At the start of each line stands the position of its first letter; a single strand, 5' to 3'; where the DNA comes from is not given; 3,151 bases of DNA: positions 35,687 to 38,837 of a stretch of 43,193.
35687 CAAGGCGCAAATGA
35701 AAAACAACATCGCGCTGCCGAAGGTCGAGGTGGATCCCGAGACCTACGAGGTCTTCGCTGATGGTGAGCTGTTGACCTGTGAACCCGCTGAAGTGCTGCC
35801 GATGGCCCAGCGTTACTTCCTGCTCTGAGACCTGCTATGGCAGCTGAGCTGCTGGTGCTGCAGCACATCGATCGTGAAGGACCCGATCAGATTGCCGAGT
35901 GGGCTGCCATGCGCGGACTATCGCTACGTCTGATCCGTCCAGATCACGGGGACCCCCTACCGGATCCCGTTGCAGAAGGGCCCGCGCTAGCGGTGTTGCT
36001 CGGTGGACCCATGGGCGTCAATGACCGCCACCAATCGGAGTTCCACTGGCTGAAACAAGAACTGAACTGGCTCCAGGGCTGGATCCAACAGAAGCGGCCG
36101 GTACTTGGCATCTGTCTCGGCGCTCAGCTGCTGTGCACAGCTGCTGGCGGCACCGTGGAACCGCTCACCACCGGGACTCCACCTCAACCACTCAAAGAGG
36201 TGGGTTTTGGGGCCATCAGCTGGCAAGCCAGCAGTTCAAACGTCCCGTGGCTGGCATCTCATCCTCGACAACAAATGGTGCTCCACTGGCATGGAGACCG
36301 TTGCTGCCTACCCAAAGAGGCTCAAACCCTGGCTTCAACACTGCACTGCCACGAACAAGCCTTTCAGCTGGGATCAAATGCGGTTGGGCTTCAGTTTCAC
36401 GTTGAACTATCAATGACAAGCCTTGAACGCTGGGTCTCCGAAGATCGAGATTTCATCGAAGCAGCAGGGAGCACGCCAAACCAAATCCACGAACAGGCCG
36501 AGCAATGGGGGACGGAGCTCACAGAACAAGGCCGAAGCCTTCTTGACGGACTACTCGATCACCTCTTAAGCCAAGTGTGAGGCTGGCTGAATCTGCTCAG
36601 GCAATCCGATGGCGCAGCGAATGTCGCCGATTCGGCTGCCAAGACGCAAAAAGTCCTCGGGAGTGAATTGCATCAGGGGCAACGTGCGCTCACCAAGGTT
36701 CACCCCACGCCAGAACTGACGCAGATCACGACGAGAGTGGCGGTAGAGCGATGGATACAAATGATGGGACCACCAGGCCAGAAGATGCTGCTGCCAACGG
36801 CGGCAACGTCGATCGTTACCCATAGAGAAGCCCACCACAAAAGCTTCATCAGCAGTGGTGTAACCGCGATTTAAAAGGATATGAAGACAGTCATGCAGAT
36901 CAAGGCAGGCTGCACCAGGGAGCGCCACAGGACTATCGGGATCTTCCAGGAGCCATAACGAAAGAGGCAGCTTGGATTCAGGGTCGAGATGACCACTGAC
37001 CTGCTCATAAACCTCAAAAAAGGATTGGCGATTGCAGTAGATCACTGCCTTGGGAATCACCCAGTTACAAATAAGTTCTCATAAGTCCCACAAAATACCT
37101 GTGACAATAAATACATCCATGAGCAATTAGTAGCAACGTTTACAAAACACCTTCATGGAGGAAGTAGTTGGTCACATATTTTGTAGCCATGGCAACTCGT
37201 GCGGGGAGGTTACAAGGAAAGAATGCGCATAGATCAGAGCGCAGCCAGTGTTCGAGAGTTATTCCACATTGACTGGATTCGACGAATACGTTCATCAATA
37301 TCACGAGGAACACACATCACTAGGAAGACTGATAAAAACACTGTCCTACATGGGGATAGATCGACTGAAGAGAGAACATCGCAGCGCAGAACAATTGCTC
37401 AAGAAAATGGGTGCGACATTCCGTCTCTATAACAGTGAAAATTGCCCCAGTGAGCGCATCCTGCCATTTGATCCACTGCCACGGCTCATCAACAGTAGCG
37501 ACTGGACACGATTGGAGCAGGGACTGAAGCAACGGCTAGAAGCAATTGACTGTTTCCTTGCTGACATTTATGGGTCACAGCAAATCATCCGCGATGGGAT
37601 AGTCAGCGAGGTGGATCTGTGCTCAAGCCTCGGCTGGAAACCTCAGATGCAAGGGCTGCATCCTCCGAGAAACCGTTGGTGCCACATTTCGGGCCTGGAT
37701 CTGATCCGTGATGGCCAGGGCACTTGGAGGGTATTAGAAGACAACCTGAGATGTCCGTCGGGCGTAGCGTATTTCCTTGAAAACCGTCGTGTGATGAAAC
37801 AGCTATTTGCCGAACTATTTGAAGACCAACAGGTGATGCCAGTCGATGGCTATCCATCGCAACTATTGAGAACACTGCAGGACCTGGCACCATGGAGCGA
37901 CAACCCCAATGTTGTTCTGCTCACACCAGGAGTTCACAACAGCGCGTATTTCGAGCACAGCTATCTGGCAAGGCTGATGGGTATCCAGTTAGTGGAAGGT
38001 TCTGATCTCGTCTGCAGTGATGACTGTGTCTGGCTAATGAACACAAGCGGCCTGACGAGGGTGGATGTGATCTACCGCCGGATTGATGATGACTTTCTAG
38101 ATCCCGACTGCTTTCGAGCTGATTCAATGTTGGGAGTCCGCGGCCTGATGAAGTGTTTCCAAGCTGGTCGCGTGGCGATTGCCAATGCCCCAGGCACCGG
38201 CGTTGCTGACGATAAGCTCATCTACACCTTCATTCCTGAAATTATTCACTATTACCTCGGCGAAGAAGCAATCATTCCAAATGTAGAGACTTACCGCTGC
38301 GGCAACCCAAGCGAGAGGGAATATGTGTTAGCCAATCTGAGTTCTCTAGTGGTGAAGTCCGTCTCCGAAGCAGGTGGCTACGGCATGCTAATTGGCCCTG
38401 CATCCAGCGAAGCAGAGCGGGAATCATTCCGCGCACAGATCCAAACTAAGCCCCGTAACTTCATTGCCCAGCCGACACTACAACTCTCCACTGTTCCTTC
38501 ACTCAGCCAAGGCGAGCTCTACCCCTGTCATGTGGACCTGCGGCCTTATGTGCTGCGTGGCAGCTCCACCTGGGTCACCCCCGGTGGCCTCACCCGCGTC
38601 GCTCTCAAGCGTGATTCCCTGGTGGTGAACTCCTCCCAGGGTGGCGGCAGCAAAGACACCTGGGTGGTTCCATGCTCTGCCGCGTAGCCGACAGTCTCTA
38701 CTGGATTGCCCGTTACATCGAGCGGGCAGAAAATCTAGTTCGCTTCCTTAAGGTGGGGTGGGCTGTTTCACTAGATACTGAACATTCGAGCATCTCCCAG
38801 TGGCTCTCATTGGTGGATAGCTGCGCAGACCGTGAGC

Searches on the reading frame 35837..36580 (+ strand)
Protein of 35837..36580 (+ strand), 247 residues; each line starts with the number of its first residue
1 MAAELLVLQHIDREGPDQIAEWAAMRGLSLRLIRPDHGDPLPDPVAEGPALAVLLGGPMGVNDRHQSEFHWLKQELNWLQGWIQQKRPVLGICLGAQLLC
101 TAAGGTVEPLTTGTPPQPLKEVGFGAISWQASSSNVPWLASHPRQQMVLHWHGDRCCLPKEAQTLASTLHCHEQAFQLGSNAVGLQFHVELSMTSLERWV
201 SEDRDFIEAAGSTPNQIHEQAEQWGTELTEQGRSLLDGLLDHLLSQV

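Call 6: search_protein_families(library=ncbifam, proteins=[window:35837-36580:+], max_evalue=1e-10)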
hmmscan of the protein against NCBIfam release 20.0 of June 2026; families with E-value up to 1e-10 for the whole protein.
window:35837-36580:+ (247 aa): 6 families
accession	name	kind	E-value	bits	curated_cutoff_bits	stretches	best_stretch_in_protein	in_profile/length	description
NF005458.0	PRK07053.1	equivalog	1.1e-52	178.8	250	1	2-243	2-232/234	glutamine amidotransferase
NF005072.0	PRK06490.1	equivalog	2.9e-42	144.3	339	1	4-239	15-236/251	glutamine amidotransferase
NF006098.0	PRK08250.1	equivalog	6.8e-25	88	301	1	9-243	7-232/239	glutamine amidotransferase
NF006562.0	PRK09065.1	equivalog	3.4e-24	85.7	205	1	17-223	27-222/242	glutamine amidotransferase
NF005743.0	PRK07567.1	equivalog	4.5e-11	42.5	264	1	53-199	56-200/245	glutamine amidotransferase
TIGR00888.1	guaA_Nterm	equivalog_domain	6.5e-11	42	172.15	0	80-195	64-171/188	glutamine-hydrolyzing GMP synthase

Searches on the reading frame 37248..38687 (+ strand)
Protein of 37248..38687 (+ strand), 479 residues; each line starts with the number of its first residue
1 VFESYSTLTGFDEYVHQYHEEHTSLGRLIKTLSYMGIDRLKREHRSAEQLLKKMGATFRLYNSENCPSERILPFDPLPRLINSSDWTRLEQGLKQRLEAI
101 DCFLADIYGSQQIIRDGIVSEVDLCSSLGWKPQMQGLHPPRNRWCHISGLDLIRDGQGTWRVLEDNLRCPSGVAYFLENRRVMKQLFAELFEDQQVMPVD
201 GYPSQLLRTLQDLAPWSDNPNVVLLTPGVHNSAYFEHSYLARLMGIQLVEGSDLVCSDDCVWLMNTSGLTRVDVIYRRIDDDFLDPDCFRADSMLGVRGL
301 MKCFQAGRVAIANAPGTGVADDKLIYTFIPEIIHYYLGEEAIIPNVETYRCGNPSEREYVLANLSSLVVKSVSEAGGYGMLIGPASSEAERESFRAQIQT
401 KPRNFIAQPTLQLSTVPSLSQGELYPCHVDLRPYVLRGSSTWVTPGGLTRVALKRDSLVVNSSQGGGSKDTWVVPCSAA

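Call 58: search_protein_families(library=pfam, proteins=[window:37248-38687:+], max_evalue=0.01)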
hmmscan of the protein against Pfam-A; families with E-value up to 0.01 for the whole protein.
window:37248-38687:+ (479 aa): 2 families
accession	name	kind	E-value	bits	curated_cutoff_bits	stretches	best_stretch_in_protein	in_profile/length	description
PF14403.11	CP_ATPgrasp_2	-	1.1e-160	535.1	32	1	78-452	1-374/374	Circularly permuted ATP-grasp type 2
PF04174.18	CP_ATPgrasp_1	-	8.3e-137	456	23.1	1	78-408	1-332/332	A circularly permuted ATPgrasp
